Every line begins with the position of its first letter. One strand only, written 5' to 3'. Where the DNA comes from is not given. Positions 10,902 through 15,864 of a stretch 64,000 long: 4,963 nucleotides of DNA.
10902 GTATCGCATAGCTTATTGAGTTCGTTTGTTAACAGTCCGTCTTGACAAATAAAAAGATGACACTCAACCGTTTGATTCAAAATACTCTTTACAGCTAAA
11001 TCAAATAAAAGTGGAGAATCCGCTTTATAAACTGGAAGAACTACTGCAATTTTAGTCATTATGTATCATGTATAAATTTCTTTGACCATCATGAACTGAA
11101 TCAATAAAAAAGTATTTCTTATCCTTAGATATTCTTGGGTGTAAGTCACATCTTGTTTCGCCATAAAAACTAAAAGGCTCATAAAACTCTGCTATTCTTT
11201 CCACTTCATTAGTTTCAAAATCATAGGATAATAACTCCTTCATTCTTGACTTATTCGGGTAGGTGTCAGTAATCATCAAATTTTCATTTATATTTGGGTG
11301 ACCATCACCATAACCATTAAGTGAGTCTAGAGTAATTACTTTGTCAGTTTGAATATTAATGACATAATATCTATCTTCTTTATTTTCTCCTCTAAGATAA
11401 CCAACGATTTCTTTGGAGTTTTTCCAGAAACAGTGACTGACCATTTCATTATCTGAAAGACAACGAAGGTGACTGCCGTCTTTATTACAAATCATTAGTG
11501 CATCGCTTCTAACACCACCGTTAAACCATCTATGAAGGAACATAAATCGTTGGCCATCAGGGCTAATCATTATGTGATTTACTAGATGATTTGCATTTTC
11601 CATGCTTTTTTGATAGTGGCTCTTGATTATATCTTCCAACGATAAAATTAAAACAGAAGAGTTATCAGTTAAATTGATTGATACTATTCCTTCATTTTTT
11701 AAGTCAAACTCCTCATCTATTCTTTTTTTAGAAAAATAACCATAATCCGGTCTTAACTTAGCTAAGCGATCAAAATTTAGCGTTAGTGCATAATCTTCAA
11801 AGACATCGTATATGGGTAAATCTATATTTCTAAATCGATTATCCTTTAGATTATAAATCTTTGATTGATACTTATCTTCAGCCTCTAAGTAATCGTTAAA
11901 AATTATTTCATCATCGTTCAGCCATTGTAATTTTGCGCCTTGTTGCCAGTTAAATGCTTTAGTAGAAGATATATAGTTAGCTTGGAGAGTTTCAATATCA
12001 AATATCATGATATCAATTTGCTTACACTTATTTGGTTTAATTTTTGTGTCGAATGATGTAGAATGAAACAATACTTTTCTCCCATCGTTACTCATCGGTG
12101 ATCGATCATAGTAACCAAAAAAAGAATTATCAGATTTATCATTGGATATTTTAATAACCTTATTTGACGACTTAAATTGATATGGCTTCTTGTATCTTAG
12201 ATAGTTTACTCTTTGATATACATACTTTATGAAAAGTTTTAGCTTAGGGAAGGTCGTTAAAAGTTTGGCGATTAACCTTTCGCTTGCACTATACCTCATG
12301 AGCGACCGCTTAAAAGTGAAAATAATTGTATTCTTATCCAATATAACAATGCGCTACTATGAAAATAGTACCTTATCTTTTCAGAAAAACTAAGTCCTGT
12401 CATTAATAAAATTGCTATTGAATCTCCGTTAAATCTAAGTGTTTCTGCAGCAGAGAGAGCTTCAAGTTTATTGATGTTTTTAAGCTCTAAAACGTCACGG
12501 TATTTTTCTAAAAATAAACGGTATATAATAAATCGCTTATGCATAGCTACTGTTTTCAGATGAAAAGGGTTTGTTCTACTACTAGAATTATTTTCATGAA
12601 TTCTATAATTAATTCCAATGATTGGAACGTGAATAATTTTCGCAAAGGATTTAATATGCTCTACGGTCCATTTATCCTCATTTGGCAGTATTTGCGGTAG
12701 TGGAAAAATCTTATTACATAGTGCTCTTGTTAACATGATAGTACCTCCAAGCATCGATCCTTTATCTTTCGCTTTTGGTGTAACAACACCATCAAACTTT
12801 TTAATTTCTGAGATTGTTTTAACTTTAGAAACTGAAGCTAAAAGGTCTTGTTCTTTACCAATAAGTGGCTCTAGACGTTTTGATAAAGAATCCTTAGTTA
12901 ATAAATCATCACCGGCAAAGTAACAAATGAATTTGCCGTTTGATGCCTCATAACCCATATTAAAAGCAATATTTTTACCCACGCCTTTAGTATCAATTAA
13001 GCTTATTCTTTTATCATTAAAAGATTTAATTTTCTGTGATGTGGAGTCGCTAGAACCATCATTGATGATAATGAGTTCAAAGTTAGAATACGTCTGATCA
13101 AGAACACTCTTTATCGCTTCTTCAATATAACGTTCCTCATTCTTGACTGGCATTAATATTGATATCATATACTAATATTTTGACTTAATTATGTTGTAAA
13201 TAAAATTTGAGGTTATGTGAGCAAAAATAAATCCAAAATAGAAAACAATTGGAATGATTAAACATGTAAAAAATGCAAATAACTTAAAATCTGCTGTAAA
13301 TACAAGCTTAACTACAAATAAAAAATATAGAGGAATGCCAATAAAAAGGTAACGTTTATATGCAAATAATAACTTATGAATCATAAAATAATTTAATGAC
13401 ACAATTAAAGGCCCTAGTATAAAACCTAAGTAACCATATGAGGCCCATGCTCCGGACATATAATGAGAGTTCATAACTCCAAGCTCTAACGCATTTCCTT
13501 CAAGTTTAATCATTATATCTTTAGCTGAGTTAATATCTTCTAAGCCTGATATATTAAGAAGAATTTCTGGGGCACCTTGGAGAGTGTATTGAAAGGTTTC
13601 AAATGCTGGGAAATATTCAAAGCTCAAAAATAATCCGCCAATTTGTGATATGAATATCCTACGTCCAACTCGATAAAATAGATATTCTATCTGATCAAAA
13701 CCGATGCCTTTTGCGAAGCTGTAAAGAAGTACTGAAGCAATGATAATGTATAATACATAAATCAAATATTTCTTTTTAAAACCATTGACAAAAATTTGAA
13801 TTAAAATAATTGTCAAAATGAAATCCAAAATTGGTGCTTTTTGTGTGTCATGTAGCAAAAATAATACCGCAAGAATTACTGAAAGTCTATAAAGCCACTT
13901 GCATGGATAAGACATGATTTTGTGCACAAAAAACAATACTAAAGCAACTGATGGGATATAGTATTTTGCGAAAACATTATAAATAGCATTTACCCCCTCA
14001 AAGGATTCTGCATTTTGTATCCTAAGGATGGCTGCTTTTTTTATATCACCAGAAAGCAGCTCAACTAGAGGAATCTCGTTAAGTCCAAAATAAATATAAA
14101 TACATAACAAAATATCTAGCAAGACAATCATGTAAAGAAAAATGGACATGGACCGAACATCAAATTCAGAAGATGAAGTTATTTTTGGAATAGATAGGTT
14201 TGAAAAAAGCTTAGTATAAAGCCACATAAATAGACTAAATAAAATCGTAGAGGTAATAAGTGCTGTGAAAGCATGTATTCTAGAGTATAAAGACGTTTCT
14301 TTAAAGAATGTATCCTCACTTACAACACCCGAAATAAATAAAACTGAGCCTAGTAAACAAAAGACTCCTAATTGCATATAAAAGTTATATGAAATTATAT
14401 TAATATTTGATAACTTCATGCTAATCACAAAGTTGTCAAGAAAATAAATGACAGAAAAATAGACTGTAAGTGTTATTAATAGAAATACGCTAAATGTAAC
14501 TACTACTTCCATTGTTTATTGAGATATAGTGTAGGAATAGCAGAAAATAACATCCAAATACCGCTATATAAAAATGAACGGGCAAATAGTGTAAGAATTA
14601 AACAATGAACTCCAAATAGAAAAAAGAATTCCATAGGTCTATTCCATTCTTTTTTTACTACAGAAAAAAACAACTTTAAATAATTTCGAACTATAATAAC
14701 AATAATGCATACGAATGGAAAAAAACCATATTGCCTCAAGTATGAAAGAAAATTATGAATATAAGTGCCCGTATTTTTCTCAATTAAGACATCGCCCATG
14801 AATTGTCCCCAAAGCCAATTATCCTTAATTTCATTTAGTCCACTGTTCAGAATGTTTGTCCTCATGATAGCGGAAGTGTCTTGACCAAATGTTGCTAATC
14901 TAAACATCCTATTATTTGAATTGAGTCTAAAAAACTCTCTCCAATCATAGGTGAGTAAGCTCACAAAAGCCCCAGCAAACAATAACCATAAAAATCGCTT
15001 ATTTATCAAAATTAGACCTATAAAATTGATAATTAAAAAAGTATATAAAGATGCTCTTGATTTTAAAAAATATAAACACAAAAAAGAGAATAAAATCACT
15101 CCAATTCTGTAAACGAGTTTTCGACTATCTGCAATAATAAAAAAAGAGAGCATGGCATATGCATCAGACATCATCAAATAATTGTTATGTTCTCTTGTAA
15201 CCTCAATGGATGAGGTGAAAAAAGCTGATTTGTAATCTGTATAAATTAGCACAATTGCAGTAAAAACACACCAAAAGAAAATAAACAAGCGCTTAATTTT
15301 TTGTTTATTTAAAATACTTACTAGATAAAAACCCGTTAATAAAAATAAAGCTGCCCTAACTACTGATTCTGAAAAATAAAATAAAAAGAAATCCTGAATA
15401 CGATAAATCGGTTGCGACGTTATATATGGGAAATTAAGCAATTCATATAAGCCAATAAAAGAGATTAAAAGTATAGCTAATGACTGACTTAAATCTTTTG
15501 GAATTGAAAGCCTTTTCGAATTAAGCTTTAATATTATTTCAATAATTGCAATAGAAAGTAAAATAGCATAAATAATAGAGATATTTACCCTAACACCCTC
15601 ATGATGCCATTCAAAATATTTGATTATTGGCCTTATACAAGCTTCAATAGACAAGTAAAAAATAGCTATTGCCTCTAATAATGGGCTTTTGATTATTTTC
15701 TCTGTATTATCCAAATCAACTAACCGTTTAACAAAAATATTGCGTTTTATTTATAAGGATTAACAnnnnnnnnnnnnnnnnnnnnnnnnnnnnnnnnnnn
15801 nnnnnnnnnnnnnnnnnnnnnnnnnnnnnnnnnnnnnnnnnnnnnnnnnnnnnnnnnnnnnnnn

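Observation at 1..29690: T9SS core genes, a Wbp-pathway/Wzx-Wzy glycan locus and a giant SprB-repeat adhesin sit in one unbroken same-strand array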

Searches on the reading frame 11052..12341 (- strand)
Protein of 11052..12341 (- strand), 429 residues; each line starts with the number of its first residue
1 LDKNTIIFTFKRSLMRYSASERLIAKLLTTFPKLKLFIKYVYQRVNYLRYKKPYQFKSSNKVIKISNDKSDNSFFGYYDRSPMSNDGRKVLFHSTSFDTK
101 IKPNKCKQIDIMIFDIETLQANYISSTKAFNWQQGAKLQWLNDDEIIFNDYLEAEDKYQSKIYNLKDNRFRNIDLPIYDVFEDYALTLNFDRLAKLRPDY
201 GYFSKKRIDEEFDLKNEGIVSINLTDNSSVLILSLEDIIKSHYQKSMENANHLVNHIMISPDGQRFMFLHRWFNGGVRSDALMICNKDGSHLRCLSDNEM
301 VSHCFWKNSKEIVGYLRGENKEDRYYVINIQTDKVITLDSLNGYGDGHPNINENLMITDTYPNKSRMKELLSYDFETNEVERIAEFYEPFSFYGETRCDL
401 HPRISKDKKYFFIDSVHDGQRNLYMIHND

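Call 3: search_protein_families(library=pfam, proteins=[window:11052-12341:-], max_evalue=0.001)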
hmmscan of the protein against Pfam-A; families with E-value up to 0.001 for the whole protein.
window:11052-12341:- (429 aa): 0 families

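Call 24: search_protein_families(library=ncbifam, proteins=[window:11052-12341:-], max_evalue=0.001)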
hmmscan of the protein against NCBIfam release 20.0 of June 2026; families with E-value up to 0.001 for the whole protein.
window:11052-12341:- (429 aa): 0 families

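Call 39: search_protein_families(library=pfam, proteins=[window:11052-12341:-], max_evalue=1)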
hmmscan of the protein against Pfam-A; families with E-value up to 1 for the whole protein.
window:11052-12341:- (429 aa): 2 families
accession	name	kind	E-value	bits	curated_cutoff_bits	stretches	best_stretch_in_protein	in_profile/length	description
PF13415.12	Kelch_3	-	0.005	17.4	22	0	368-391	18-41/48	Galactose oxidase, central domain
PF24516.1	ARM_KNTC1_2nd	-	0.1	12.9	27.4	1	186-282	70-159/165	KNTC1 second ARM-repeats domain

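Call 79: predict_structure(protein=window:11052-12299:-)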
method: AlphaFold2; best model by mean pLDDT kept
length: 415 residues; sequences in the alignment: 1
mean_pLDDT: 40.3   pTM: 0.32
mean pLDDT of the five models: 40.3, 30.1, 30.1, 28.0, 27.3
residues with pLDDT >= 90: 0; 70-90: 3; 50-70: 87; < 50: 325
segments of 3 or more residues with pLDDT < 50: 1-225, 230-242, 305-307, 325-387, 402-407
pLDDT, mean of each block of 10 residues (from residue 1): 33 37 39 30 25 29 33 36 30 34 31 30 41 43 42 33 24 25 28 35 32 31 48 45 51 57 58 56 54 62 54 68 50 33 32 37 39 36 44 51 48 51
secondary structure, 60 per line:
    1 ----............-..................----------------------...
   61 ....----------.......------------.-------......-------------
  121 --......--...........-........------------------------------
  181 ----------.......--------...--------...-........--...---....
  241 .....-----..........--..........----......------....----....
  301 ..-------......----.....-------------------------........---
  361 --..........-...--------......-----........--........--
elements in order: H5-16 H18-35 E58-64 E75-81 H102-107 E123-128 E131-138 E143-150 H191-197 E206-208 E217-219 H221-228 E237-245 E251-260 E263-272 E277-282 E289-292 E297-302 E310-315 E320-324 H350-357 H363-372 E385-390 E396-403 E406-413

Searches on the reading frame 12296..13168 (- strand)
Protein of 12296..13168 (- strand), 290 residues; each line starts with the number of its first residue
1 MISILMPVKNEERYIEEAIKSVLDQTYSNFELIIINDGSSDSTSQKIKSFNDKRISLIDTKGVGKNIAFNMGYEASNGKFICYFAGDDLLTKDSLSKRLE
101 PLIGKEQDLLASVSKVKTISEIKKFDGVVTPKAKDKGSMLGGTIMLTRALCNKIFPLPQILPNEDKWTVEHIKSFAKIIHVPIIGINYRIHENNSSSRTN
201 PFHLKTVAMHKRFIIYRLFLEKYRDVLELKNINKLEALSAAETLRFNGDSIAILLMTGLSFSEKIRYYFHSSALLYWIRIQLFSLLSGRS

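Call 3: search_protein_families(library=pfam, proteins=[window:12296-13168:-], max_evalue=0.001)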
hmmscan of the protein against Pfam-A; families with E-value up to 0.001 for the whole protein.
window:12296-13168:- (290 aa): 3 families
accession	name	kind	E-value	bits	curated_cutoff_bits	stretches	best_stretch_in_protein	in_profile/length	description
PF00535.33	Glycos_transf_2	-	6.3e-26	91.7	23.3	1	3-108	1-109/168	Glycosyl transferase family 2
PF10111.15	Glyco_tranf_2_2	-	3.3e-12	46.9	27.3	1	4-100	2-104/276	Glycosyltransferase like family 2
PF13641.12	Glyco_tranf_2_3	-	3.5e-06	27.7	27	1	4-125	5-128/230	Glycosyltransferase like family 2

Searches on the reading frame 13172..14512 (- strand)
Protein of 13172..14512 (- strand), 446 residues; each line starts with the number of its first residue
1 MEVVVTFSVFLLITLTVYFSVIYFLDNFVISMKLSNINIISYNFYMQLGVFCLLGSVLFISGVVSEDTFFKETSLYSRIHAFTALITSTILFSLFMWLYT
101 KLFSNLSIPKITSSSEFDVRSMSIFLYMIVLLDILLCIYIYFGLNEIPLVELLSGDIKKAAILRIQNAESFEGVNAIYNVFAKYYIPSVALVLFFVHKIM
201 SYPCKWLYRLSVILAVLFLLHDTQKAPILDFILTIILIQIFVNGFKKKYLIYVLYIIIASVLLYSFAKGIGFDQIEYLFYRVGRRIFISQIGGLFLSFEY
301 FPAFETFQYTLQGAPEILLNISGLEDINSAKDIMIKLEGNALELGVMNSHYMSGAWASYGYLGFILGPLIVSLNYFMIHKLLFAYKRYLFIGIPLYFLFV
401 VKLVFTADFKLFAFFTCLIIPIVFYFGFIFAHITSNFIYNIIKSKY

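Call 3: search_protein_families(library=pfam, proteins=[window:13172-14512:-], max_evalue=0.001)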
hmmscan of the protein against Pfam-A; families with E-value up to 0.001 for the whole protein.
window:13172-14512:- (446 aa): 0 families

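Call 24: search_protein_families(library=ncbifam, proteins=[window:13172-14512:-], max_evalue=0.001)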
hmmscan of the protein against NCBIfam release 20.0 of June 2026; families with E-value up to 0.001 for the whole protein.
window:13172-14512:- (446 aa): 0 families

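Call 39: search_protein_families(library=pfam, proteins=[window:13172-14512:-], max_evalue=1)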
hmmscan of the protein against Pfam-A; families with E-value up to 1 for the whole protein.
window:13172-14512:- (446 aa): 0 families

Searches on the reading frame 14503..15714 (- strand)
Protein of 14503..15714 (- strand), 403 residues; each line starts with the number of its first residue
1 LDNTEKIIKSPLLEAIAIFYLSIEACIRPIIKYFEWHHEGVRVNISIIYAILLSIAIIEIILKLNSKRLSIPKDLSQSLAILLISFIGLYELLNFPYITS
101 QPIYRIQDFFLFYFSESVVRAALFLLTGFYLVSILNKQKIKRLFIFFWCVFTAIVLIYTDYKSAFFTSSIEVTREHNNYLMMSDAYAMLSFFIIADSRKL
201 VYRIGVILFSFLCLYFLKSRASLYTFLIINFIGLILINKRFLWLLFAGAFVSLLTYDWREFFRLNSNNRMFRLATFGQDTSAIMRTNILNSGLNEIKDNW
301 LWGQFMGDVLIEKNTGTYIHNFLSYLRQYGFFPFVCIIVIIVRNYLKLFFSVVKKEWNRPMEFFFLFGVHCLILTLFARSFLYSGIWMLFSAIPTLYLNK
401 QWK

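Call 3: search_protein_families(library=pfam, proteins=[window:14503-15714:-], max_evalue=0.001)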
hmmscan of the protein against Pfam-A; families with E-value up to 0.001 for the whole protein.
window:14503-15714:- (403 aa): 1 family
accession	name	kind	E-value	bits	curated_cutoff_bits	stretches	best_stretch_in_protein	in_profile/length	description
PF04932.20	Wzy_C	-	1.8e-07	31.5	31.7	1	206-325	2-117/149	O-Antigen ligase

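Call 24: search_protein_families(library=ncbifam, proteins=[window:14503-15714:-], max_evalue=0.001)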
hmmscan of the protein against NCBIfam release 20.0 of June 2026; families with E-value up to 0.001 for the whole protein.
window:14503-15714:- (403 aa): 0 families

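Call 39: search_protein_families(library=pfam, proteins=[window:14503-15714:-], max_evalue=1)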
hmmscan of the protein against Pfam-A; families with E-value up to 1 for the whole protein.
window:14503-15714:- (403 aa): 2 families
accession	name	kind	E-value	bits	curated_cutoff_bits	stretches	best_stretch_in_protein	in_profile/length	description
PF04932.20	Wzy_C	-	1.8e-07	31.5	31.7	1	206-325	2-117/149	O-Antigen ligase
PF16779.11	DMP12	-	0.047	14.1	27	1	293-321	53-81/115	DNA-mimic protein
